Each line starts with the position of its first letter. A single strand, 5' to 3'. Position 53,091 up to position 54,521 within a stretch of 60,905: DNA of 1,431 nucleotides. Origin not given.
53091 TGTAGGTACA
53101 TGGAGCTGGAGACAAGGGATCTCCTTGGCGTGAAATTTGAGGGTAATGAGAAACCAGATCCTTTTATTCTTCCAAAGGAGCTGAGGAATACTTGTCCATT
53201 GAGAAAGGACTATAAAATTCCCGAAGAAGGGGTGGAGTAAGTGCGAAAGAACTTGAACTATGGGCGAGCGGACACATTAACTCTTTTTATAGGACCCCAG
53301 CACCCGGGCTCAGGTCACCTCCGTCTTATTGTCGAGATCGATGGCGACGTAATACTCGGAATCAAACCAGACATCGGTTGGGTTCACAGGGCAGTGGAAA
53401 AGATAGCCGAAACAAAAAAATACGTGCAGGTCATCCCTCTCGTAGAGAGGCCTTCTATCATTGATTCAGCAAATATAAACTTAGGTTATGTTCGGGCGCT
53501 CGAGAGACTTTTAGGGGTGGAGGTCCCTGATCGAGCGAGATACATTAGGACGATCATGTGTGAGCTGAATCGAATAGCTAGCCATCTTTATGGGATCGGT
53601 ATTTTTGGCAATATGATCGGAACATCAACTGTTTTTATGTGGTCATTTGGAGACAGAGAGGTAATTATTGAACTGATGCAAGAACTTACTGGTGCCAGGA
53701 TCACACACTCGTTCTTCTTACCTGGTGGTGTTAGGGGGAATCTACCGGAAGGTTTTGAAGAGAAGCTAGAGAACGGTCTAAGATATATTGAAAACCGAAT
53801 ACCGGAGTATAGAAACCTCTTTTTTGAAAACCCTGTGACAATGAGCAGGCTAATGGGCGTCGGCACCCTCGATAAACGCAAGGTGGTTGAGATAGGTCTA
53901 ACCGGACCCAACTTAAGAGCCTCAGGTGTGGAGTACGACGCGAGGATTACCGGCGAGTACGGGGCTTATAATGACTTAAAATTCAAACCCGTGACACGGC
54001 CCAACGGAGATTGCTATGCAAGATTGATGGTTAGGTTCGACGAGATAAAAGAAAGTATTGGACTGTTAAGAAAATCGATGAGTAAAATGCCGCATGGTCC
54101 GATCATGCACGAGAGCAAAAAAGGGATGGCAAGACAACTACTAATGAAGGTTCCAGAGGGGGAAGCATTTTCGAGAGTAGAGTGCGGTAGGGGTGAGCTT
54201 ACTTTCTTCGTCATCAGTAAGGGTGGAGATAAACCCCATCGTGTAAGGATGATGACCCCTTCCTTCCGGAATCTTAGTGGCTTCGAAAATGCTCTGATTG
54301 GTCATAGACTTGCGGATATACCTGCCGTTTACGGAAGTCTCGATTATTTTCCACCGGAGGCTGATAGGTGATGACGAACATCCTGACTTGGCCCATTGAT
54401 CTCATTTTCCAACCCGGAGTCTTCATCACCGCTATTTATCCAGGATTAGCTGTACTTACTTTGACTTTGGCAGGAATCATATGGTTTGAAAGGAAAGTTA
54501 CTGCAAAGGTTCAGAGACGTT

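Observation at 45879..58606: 21-gene operon joining a complete Mrp (MbhA-I-like) module to NuoABCDHIJK+N: neither canonical complex I nor MBH/MBS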

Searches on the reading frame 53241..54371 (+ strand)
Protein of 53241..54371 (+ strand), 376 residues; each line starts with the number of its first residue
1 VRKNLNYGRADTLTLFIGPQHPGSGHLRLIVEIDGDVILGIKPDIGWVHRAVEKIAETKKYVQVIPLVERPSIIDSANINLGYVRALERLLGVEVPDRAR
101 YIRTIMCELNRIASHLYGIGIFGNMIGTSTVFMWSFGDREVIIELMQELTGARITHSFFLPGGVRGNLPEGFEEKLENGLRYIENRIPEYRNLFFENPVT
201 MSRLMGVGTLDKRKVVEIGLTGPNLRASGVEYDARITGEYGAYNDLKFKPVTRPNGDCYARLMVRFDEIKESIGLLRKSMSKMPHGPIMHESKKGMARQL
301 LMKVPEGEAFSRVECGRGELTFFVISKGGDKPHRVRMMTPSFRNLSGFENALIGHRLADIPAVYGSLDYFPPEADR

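Call 5: search_protein_families(library=pfam, max_evalue=0.01, proteins=[window:53241-54371:+])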
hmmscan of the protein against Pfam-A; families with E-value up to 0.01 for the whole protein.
window:53241-54371:+ (376 aa): 1 family
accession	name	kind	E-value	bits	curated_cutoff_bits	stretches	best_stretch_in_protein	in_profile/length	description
PF00346.24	Complex1_49kDa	-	2.2e-80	270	24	1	126-376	2-271/271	Respiratory-chain NADH dehydrogenase, 49 Kd subunit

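Call 10: find_homologous_proteins(query=window:53241-54371:+)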
Query window:53241-54371:+ (376 aa): 5380 proteins with E <= 0.001 among 8000 candidates; the best 120 are listed.
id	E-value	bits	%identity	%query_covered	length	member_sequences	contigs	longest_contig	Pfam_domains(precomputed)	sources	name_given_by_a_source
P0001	5.7e-253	857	100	100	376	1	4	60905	PF00346.25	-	-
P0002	2.5e-214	729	84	98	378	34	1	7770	PF00346.25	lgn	-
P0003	4.0e-200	683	78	100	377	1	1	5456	PF00346.25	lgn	-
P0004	9.5e-195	665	75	99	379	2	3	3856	PF00346.25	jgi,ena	-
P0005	1.1e-193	661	77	97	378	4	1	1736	PF00346.25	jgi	jgi:NADH-quinone oxidoreductase subunit D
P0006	5.1e-189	646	73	100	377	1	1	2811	PF00346.25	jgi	jgi:NADH-quinone oxidoreductase subunit D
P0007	7.2e-189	646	73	97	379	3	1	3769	PF00346.25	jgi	jgi:NADH-quinone oxidoreductase subunit D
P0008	1.9e-185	634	71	97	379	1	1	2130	PF00346.25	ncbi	-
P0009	2.5e-174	598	75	92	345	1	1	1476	PF00346.25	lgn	-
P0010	5.2e-174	597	68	97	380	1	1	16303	PF00346.25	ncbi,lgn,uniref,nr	ncbi:NADH dehydrogenase [candidate division MSBL1 archaeon SCGC-AAA261O19]|uniref:NADH dehydrogenase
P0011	8.9e-168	576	64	97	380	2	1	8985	PF00346.25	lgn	-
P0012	2.1e-167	575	66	97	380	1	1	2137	PF00346.25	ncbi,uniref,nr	ncbi:NADH dehydrogenase [candidate division MSBL1 archaeon SCGC-AAA259A05]|uniref:NADH dehydrogenase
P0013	1.5e-166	572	66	97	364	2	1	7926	PF00346.25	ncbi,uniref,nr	ncbi:NADH dehydrogenase [candidate division MSBL1 archaeon SCGC-AAA259M10]|uniref:NADH dehydrogenase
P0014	1.2e-145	503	58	97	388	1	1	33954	PF00346.25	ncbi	-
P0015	1.2e-143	497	58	97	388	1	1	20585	PF00346.25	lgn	-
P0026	2.5e-139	483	56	97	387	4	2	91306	PF00346.25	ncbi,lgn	-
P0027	4.8e-139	482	55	97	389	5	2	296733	PF00346.25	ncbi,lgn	-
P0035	1.2e-137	477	56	97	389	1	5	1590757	PF00346.25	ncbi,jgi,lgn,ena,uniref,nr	ncbi:NADH-quinone oxidoreductase subunit D [Candidatus Korarchaeum cryptofilum]|jgi:NADH-quinone oxi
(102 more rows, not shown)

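Call 11: find_related_loci(query=window:53241-54371:+, collection=genome_contigs, flank=10000)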
Query window:53241-54371:+ (376 aa) in genome_contigs; peptide patterns used: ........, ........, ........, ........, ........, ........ (x = any residue, [..] = any of these).
51 stretches matched a pattern; 36 encode a relative of the query (tblastn E <= 1e-3); 36 distinct loci.
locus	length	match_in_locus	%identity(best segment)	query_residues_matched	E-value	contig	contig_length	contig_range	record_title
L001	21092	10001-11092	38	9-376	6e-84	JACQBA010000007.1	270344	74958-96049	MAG: Elusimicrobia bacterium isolate NC_groundwater_930_Pr1_S-0.2um_66_35 Montesol18-Sp2_coassembly_scaffold_413620, who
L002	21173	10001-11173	37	9-376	4e-82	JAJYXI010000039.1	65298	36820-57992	MAG: Nitrospirae bacterium isolate FK3.bin35 NODE_751_length_65298_cov_9.691228, whole genome shotgun sequence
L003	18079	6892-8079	36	4-376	6e-82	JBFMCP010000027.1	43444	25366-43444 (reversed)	MAG: Nitrospirota bacterium isolate MAG196 MAG196_27, whole genome shotgun sequence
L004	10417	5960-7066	38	4-376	1e-81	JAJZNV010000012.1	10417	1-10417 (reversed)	MAG: Nanoarchaeota archaeon isolate MAS4.bin37 NODE_7879_length_10417_cov_76.029543, whole genome shotgun sequence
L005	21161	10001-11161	37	13-376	2e-81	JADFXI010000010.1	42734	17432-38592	MAG: Nitrospirae bacterium isolate nDJH13bin21 nDJH13_bin21_NODE_10_length_42734_cov_3.003075, whole genome shotgun sequ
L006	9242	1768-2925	37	13-376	4e-81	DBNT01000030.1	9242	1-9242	MAG TPA_asm: Nitrospiraceae bacterium UBA665 UBA665_contig_1409, whole genome shotgun sequence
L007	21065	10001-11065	37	17-376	3e-79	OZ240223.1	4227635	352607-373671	MAG: Dehalococcoidia bacterium isolate f6a585c4-e35e-4cc9-a722-66a179f45198 genome assembly, chromosome: 1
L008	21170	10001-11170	35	9-376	6e-79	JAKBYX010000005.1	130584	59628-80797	MAG: Nitrospirae bacterium isolate WY3.bin168 NODE_183_length_130584_cov_2.236982, whole genome shotgun sequence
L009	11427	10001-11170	35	9-376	6e-79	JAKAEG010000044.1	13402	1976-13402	MAG: Nitrospirae bacterium isolate WY1.bin133 NODE_7227_length_13402_cov_0.952844, whole genome shotgun sequence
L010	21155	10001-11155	35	14-376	6e-78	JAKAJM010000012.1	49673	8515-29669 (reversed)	MAG: Nitrospirae bacterium isolate WY3.bin97 NODE_946_length_49673_cov_1.634865, whole genome shotgun sequence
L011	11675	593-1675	34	12-376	4e-77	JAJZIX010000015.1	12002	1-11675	MAG: Nanoarchaeota archaeon isolate LSA4.bin68 NODE_6359_length_12002_cov_2.523032, whole genome shotgun sequence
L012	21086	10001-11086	37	13-376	2e-77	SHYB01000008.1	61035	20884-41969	MAG: Dehalococcoidia bacterium isolate Baikal-deep-G108 BACOMB-C1799, whole genome shotgun sequence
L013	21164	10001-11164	36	11-376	5e-76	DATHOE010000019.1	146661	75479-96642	MAG TPA_asm: bacterium isolate SMAG_U12676 k141_2732184, whole genome shotgun sequence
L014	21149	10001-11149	37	1-376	3e-75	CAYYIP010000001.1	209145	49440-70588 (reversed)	MAG TPA_asm: uncultured Hyphomicrobiales bacterium isolate binchicken_co39_141 genome assembly, contig: NODE_50_length_2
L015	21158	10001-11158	35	14-376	5e-70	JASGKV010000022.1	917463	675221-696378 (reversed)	MAG: Pirellulales bacterium isolate 5N623 JMF-2111-06-0005.ont.bin.623_21, whole genome shotgun sequence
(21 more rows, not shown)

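Call 12: find_encoding_contigs(protein=P0010, flank=10000, max_places=3)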
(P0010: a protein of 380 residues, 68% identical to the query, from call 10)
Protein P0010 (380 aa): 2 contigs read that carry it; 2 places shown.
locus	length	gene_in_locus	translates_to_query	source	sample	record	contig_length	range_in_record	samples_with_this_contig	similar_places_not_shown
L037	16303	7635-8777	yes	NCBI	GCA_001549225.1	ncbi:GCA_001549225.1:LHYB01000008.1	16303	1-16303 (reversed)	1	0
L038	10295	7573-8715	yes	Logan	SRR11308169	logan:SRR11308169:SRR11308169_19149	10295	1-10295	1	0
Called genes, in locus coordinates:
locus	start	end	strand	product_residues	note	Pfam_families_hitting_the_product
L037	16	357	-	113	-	PF12804:NTP_transf_3 (faint)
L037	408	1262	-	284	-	PF03916:NrfD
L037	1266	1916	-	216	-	PF13237:Fer4_10 (weak), PF13183:Fer4_8 (faint), PF13187:Fer4_9 (faint), PF13247:Fer4_11, PF12838:Fer4_7 (weak), PF12797:Fer4_2 (weak), PF00037:Fer4, PF12837:Fer4_6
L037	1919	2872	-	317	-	PF00753:Lactamase_B, PF13483:Lactamase_B_3 (faint), PF19583:ODP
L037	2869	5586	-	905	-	PF00384:Molybdopterin, PF01568:Molydop_binding (weak)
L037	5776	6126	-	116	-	-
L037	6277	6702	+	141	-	PF00507:Oxidored_q4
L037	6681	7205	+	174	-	PF01058:Oxidored_q6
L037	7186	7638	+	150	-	PF00329:Complex1_30kDa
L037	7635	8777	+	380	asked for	PF00346:Complex1_49kDa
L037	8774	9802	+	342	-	PF00146:NADHdh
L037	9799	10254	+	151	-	PF12797:Fer4_2 (faint), PF00037:Fer4 (weak), PF12837:Fer4_6 (weak), PF13237:Fer4_10, PF14697:Fer4_21 (weak), PF12838:Fer4_7, PF13187:Fer4_9 (weak), PF00037:Fer4, +3 more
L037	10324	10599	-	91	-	PF12797:Fer4_2 (faint), PF12837:Fer4_6 (faint), PF12838:Fer4_7 (faint), PF13237:Fer4_10 (weak), PF14697:Fer4_21 (faint), PF13183:Fer4_8 (faint), PF13187:Fer4_9 (weak), PF00037:Fer4 (weak), +1 more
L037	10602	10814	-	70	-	-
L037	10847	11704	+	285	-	PF00348:polyprenyl_synt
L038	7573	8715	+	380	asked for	PF00346:Complex1_49kDa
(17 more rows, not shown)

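Call 13: find_encoding_contigs(protein=P0014, flank=10000, max_places=3)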
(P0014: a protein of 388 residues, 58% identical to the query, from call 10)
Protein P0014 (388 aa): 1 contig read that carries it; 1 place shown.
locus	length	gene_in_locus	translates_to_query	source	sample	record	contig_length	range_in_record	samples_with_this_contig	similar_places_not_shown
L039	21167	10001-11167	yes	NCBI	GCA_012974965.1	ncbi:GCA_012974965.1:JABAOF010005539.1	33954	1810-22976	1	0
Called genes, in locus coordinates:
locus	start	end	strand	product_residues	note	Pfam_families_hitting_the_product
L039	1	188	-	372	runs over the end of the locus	PF00890:FAD_binding_2 (weak), PF01266:DAO, PF07992:Pyr_redox_2 (faint), PF13450:NAD_binding_8, PF13738:Pyr_redox_3 (faint)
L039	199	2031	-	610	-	PF13510:Fer2_4, PF01134:GIDA (faint), PF03486:HI0933_like (faint), PF07992:Pyr_redox_2, PF12831:FAD_oxidored (weak), PF13450:NAD_binding_8 (faint), PF04324:Fer2_BFD, PF17806:SO_alpha_A3, +1 more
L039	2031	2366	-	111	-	-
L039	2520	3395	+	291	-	PF01243:PNPOx_N, PF12900:Pyridox_ox_2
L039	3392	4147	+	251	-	PF01656:CbiA, PF10609:ParA, PF13614:AAA_31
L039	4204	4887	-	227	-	PF07690:MFS_1 (weak)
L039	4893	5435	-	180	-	-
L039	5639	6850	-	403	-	PF07690:MFS_1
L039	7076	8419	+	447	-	PF02310:B12-binding, PF04055:Radical_SAM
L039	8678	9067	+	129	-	PF00507:Oxidored_q4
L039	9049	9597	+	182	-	-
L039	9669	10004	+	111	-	PF00329:Complex1_30kDa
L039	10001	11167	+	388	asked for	PF00346:Complex1_49kDa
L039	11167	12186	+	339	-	PF00146:NADHdh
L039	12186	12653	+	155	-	PF13534:Fer4_17 (faint), PF00037:Fer4, PF12797:Fer4_2 (faint), PF13237:Fer4_10, PF14697:Fer4_21 (weak), PF12838:Fer4_7, PF13187:Fer4_9, PF00037:Fer4 (weak), +4 more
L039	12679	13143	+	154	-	PF00499:Oxidored_q3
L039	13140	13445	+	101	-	PF00420:Oxidored_q2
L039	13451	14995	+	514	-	PF00662:Proton_antipo_N (weak), PF00361:Proton_antipo_M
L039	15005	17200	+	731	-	PF00662:Proton_antipo_N, PF00361:Proton_antipo_M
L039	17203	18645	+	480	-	PF00361:Proton_antipo_M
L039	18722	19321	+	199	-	PF09335:VTT_dom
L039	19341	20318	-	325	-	PF02558:ApbA, PF08546:ApbA_C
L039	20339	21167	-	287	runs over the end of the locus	PF02548:Pantoate_transf, PF13714:PEP_mutase (weak)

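Call 14: find_encoding_contigs(protein=P0035, flank=10000, max_places=2)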
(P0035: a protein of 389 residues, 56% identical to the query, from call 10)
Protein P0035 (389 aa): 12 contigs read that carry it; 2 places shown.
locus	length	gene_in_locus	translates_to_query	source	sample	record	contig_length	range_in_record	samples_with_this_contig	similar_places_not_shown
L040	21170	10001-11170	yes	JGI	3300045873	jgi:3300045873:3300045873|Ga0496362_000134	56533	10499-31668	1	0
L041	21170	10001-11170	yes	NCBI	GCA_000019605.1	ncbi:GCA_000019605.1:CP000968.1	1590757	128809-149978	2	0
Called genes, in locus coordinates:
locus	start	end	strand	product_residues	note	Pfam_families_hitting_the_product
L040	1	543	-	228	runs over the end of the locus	PF13545:HTH_Crp_2 (faint), PF25213:HVO_A0261_N (faint), PF01022:HTH_5, PF01047:MarR (faint), PF01978:TrmB (faint), PF12840:HTH_20, PF13412:HTH_24 (weak), PF08279:HTH_11 (faint), +2 more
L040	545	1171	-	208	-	-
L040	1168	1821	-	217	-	PF04893:Yip1 (weak)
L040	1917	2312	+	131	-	-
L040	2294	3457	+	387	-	PF00696:AA_kinase, PF13840:ACT_7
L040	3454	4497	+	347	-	PF01118:Semialdhyde_dh, PF02774:Semialdhyde_dhC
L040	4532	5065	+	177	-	PF22769:DCD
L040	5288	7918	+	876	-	PF03477:ATP-cone, PF00317:Ribonuc_red_lgN, PF02867:Ribonuc_red_lgC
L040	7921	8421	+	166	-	PF02572:CobA_CobO_BtuR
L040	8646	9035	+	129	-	PF00507:Oxidored_q4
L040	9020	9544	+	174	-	PF01058:Oxidored_q6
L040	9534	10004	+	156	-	PF00329:Complex1_30kDa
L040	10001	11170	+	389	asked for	PF00346:Complex1_49kDa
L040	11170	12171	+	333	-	PF00146:NADHdh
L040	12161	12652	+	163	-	PF13183:Fer4_8 (faint), PF13534:Fer4_17 (faint), PF00037:Fer4 (weak), PF13237:Fer4_10, PF12838:Fer4_7, PF13187:Fer4_9, PF13484:Fer4_16 (weak), PF00037:Fer4, +4 more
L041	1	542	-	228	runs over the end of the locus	PF13545:HTH_Crp_2 (faint), PF25213:HVO_A0261_N (faint), PF01022:HTH_5, PF01047:MarR (faint), PF01978:TrmB (faint), PF12840:HTH_20, PF13412:HTH_24 (weak), PF08279:HTH_11 (faint), +2 more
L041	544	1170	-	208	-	-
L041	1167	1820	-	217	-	PF04893:Yip1 (weak)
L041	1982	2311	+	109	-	-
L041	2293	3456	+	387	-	PF00696:AA_kinase, PF13840:ACT_7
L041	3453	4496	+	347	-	PF01118:Semialdhyde_dh, PF02774:Semialdhyde_dhC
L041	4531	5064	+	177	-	PF22769:DCD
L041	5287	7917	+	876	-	PF03477:ATP-cone, PF00317:Ribonuc_red_lgN, PF02867:Ribonuc_red_lgC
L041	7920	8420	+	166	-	PF02572:CobA_CobO_BtuR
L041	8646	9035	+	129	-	PF00507:Oxidored_q4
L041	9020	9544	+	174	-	PF01058:Oxidored_q6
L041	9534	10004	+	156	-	PF00329:Complex1_30kDa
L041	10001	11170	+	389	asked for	PF00346:Complex1_49kDa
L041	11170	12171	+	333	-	PF00146:NADHdh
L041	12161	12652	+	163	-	PF13183:Fer4_8 (faint), PF13534:Fer4_17 (faint), PF00037:Fer4 (weak), PF13237:Fer4_10, PF12838:Fer4_7, PF13187:Fer4_9, PF13484:Fer4_16 (weak), PF00037:Fer4, +4 more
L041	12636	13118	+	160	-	PF00499:Oxidored_q3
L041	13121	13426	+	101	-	PF00420:Oxidored_q2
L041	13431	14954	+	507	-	PF00662:Proton_antipo_N (weak), PF00361:Proton_antipo_M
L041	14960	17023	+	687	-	PF00662:Proton_antipo_N, PF00361:Proton_antipo_M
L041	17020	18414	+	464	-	PF00361:Proton_antipo_M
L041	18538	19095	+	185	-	-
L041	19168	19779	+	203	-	PF03692:CxxCxxCC (faint)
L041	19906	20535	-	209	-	-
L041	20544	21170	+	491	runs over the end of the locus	PF00224:PK, PF02887:PK_C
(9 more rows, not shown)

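Call 15: find_encoding_contigs(protein=P0002, flank=10000, max_places=3)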
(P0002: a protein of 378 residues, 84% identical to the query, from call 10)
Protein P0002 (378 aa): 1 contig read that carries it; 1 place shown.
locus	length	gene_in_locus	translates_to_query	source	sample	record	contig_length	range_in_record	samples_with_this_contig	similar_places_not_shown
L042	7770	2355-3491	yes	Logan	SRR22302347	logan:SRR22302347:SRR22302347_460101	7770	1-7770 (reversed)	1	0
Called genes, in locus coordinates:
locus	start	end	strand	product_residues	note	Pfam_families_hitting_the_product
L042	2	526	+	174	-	?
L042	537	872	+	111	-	-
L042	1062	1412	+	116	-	PF00507:Oxidored_q4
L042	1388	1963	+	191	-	PF01058:Oxidored_q6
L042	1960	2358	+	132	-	PF00329:Complex1_30kDa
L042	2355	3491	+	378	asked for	PF00346:Complex1_49kDa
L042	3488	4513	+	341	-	PF00146:NADHdh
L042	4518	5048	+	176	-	PF14697:Fer4_21 (weak), PF12837:Fer4_6 (weak), PF13237:Fer4_10, PF00037:Fer4, PF14697:Fer4_21, PF12838:Fer4_7, PF13187:Fer4_9, PF00037:Fer4, +6 more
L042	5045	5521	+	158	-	PF00499:Oxidored_q3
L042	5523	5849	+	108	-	PF00420:Oxidored_q2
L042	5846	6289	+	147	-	-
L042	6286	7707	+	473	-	PF00361:Proton_antipo_M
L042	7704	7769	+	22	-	?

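Call 16: find_encoding_contigs(protein=P0011, flank=10000, max_places=3)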
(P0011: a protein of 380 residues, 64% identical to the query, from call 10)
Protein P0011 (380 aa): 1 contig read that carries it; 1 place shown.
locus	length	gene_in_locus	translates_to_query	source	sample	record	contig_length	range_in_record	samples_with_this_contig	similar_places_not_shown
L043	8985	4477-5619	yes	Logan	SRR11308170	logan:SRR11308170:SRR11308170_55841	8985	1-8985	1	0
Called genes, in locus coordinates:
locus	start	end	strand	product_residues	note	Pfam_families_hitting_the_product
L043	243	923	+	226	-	PF04055:Radical_SAM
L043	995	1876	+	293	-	PF04055:Radical_SAM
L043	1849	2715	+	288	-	PF01040:UbiA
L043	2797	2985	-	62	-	-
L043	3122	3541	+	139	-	PF00507:Oxidored_q4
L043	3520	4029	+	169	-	PF01058:Oxidored_q6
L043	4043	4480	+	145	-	PF00329:Complex1_30kDa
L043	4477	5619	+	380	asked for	PF00346:Complex1_49kDa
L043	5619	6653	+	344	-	PF00146:NADHdh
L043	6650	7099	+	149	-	PF13484:Fer4_16 (faint), PF12797:Fer4_2 (faint), PF00037:Fer4 (weak), PF13237:Fer4_10, PF14697:Fer4_21 (weak), PF12838:Fer4_7, PF13187:Fer4_9, PF00037:Fer4, +2 more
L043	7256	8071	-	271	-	PF00535:Glycos_transf_2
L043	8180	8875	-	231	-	PF02683:DsbD_TM (weak)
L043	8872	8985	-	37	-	?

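Call 18: list_cluster_members(proteins=[P0001, P0008, P0014, P0004, P0026, P0027])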
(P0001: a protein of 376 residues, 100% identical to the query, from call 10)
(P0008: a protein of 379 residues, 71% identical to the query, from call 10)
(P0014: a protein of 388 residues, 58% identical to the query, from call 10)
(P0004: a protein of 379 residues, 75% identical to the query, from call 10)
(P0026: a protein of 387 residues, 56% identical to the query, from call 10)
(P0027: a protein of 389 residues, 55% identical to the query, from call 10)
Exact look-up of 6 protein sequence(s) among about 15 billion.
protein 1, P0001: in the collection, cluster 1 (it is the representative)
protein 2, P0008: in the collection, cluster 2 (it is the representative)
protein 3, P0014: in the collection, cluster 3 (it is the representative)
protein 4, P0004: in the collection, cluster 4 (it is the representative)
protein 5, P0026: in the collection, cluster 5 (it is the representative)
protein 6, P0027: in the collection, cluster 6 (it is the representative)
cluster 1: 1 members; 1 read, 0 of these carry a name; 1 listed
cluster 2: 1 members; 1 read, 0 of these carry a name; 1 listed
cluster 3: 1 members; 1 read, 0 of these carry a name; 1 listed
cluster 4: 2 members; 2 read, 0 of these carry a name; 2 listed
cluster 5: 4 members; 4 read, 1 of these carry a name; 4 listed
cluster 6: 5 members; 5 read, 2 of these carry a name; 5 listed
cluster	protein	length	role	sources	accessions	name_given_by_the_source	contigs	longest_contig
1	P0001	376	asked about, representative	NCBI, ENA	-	-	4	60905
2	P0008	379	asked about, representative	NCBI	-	-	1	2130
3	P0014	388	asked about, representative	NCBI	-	-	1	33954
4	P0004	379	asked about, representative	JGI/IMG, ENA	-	-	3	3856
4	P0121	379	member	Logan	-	-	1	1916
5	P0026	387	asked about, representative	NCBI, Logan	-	-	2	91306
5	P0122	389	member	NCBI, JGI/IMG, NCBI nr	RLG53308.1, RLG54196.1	MAG: NADH-quinone oxidoreductase subunit D [Thermoproteota archaeon] | MAG: NADH-quinone oxidoreductase subunit D [Candidatus Korarchaeota archaeon]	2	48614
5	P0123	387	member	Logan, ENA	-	-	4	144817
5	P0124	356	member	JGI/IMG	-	-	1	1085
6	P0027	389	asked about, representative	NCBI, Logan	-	-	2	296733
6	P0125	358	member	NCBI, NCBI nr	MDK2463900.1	MAG: NADH-quinone oxidoreductase subunit D, partial [Candidatus Korarchaeota archaeon] | NADH-quinone oxidoreductase subunit D [Candidatus Korarchaeota archaeon]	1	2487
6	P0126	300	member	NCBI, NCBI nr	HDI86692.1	MAG TPA: NADH-quinone oxidoreductase subunit D, partial [Candidatus Korarchaeota archaeon] | NADH-quinone oxidoreductase subunit D [Candidatus Korarchaeota archaeon]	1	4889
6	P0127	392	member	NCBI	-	-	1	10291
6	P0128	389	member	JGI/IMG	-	-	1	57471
